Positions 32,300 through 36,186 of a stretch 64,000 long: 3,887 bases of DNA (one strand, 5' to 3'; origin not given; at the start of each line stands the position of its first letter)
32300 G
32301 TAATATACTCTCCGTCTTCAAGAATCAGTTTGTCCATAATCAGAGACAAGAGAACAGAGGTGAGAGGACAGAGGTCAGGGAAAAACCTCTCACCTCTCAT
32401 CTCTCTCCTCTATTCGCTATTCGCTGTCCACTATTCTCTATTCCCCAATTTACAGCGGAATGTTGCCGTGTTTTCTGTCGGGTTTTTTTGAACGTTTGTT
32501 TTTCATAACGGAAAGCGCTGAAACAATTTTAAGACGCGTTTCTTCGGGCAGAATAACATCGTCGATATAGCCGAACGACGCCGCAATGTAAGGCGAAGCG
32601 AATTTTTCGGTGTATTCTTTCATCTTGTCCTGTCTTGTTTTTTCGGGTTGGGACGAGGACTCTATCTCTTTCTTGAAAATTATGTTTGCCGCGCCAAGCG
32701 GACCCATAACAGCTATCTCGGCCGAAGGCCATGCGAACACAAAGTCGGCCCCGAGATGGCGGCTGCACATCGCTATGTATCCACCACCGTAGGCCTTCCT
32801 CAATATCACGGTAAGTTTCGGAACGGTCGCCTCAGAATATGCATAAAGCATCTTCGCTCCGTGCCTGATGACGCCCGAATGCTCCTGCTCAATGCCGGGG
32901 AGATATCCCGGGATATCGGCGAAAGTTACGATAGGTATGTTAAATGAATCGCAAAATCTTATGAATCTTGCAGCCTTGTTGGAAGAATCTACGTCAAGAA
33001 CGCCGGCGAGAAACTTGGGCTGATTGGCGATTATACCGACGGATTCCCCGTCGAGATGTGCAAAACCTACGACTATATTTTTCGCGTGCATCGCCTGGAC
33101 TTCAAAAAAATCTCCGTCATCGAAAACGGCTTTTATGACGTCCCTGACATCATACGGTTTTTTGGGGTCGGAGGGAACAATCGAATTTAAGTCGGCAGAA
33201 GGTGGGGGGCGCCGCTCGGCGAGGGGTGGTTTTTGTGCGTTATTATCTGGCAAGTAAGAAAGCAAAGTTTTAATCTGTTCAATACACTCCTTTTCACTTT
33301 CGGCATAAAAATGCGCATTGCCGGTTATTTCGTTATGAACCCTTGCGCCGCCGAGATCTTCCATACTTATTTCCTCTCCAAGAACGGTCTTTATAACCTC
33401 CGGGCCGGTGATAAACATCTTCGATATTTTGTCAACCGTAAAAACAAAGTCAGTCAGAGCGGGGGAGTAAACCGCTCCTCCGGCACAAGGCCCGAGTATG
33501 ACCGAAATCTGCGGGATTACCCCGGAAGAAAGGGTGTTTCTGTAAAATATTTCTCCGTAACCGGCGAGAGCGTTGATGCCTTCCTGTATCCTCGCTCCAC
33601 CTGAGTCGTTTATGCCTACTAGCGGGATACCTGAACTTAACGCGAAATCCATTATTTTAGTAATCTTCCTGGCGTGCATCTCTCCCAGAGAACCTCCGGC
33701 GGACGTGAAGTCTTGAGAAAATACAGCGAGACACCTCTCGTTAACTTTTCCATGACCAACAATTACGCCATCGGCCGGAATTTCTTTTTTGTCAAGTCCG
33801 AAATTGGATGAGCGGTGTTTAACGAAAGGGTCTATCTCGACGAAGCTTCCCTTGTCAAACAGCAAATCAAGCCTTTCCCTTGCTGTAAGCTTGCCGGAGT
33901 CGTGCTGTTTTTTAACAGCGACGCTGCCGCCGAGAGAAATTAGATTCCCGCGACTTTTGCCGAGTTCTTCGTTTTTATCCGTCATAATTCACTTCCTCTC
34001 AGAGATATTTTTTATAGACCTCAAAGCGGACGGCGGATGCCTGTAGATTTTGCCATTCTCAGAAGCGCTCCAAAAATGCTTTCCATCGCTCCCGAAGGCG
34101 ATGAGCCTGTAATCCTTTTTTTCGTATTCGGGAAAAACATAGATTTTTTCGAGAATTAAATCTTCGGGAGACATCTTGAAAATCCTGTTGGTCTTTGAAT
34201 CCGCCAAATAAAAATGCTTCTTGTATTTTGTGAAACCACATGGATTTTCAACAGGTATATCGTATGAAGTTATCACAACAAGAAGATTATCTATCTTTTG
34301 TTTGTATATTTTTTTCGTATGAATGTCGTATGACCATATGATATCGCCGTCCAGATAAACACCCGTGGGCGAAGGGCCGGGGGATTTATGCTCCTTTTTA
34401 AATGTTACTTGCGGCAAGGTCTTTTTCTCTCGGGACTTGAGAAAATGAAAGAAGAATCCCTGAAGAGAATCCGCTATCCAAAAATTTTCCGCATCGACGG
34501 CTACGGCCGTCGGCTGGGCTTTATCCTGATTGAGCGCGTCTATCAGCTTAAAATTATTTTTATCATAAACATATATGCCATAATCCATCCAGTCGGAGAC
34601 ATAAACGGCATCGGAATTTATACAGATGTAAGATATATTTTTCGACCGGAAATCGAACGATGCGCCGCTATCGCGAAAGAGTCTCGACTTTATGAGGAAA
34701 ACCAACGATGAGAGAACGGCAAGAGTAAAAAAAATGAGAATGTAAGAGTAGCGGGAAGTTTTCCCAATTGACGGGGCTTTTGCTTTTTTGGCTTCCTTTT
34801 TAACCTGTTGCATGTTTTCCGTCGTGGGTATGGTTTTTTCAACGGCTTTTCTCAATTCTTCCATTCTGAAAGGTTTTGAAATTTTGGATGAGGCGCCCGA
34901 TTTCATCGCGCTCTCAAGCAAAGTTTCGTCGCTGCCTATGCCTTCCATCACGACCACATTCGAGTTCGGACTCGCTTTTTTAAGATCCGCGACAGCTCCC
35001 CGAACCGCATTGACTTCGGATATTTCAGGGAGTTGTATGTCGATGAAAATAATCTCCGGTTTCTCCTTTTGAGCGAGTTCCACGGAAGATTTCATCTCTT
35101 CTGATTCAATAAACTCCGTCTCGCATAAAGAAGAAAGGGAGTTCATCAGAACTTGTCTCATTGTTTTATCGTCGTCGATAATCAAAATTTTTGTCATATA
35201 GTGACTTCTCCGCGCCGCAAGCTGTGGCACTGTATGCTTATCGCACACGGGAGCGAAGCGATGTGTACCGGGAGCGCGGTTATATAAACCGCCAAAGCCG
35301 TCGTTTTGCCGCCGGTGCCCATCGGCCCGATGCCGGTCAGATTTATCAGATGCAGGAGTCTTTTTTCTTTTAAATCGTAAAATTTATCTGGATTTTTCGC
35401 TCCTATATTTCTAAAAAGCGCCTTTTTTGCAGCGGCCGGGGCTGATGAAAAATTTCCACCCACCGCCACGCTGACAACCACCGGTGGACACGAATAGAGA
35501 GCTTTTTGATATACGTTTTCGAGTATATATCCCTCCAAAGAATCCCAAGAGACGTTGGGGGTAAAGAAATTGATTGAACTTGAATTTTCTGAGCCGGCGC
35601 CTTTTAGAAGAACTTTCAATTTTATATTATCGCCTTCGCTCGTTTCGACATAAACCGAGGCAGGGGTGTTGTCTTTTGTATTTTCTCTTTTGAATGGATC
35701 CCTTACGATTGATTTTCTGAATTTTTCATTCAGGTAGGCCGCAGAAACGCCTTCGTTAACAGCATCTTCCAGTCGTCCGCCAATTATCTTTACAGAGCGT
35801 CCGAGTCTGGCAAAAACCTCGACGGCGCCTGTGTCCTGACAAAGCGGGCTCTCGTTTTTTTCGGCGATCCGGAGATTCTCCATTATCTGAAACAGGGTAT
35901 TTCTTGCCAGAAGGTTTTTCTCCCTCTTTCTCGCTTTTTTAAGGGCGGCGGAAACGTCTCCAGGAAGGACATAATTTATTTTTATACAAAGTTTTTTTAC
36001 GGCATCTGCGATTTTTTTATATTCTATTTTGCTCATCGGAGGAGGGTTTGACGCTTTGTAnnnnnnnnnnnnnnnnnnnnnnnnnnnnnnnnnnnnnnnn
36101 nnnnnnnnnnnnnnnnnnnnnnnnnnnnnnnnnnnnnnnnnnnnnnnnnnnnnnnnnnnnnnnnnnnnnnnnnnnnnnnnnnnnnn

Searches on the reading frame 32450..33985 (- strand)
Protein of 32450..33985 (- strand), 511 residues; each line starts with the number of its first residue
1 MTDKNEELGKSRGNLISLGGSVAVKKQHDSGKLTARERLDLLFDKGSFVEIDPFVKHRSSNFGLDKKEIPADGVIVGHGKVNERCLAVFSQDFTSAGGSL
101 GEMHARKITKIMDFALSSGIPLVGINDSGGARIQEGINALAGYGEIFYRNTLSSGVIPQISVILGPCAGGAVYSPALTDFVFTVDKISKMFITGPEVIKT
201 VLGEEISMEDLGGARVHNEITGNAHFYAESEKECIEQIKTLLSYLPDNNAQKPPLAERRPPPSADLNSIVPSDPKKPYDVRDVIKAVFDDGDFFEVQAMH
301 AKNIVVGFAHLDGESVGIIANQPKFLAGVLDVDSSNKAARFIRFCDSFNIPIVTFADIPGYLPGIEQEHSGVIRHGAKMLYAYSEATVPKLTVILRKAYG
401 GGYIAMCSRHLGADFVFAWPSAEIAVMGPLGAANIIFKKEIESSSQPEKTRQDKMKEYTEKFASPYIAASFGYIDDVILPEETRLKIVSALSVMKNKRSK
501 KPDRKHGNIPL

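Call 55: search_protein_families(library=pfam, proteins=[window:32450-33985:-], max_evalue=0.000001)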
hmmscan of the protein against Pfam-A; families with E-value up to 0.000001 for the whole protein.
window:32450-33985:- (511 aa): 2 families
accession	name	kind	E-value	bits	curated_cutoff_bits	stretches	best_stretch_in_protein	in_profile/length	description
PF01039.27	Carboxyl_trans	-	2.4e-196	653.6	22.3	1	26-509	1-493/493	Carboxyl transferase domain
PF03255.19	ACCA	-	2.1e-14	53.9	23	1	280-444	68-238/310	Acetyl co-enzyme A carboxylase carboxyltransferase-like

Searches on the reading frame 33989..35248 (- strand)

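Call 55: search_protein_families(library=pfam, proteins=[window:33989-35248:-], max_evalue=0.000001)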
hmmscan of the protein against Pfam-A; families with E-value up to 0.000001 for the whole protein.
window:33989-35248:- (419 aa): 1 family
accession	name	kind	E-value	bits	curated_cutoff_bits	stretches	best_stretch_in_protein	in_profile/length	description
PF00072.30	Response_reg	-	3.4e-14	53.4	30.2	1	21-137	1-111/111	Response regulator receiver domain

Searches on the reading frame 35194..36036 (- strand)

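Call 55: search_protein_families(library=pfam, proteins=[window:35194-36036:-], max_evalue=0.000001)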
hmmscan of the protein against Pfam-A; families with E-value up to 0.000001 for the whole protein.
window:35194-36036:- (280 aa): 1 family
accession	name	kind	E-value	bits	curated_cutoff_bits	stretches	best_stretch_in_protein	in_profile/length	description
PF05681.19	Fumerase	-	3e-90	302.7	25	1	11-278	2-269/270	Fumarate hydratase (Fumerase)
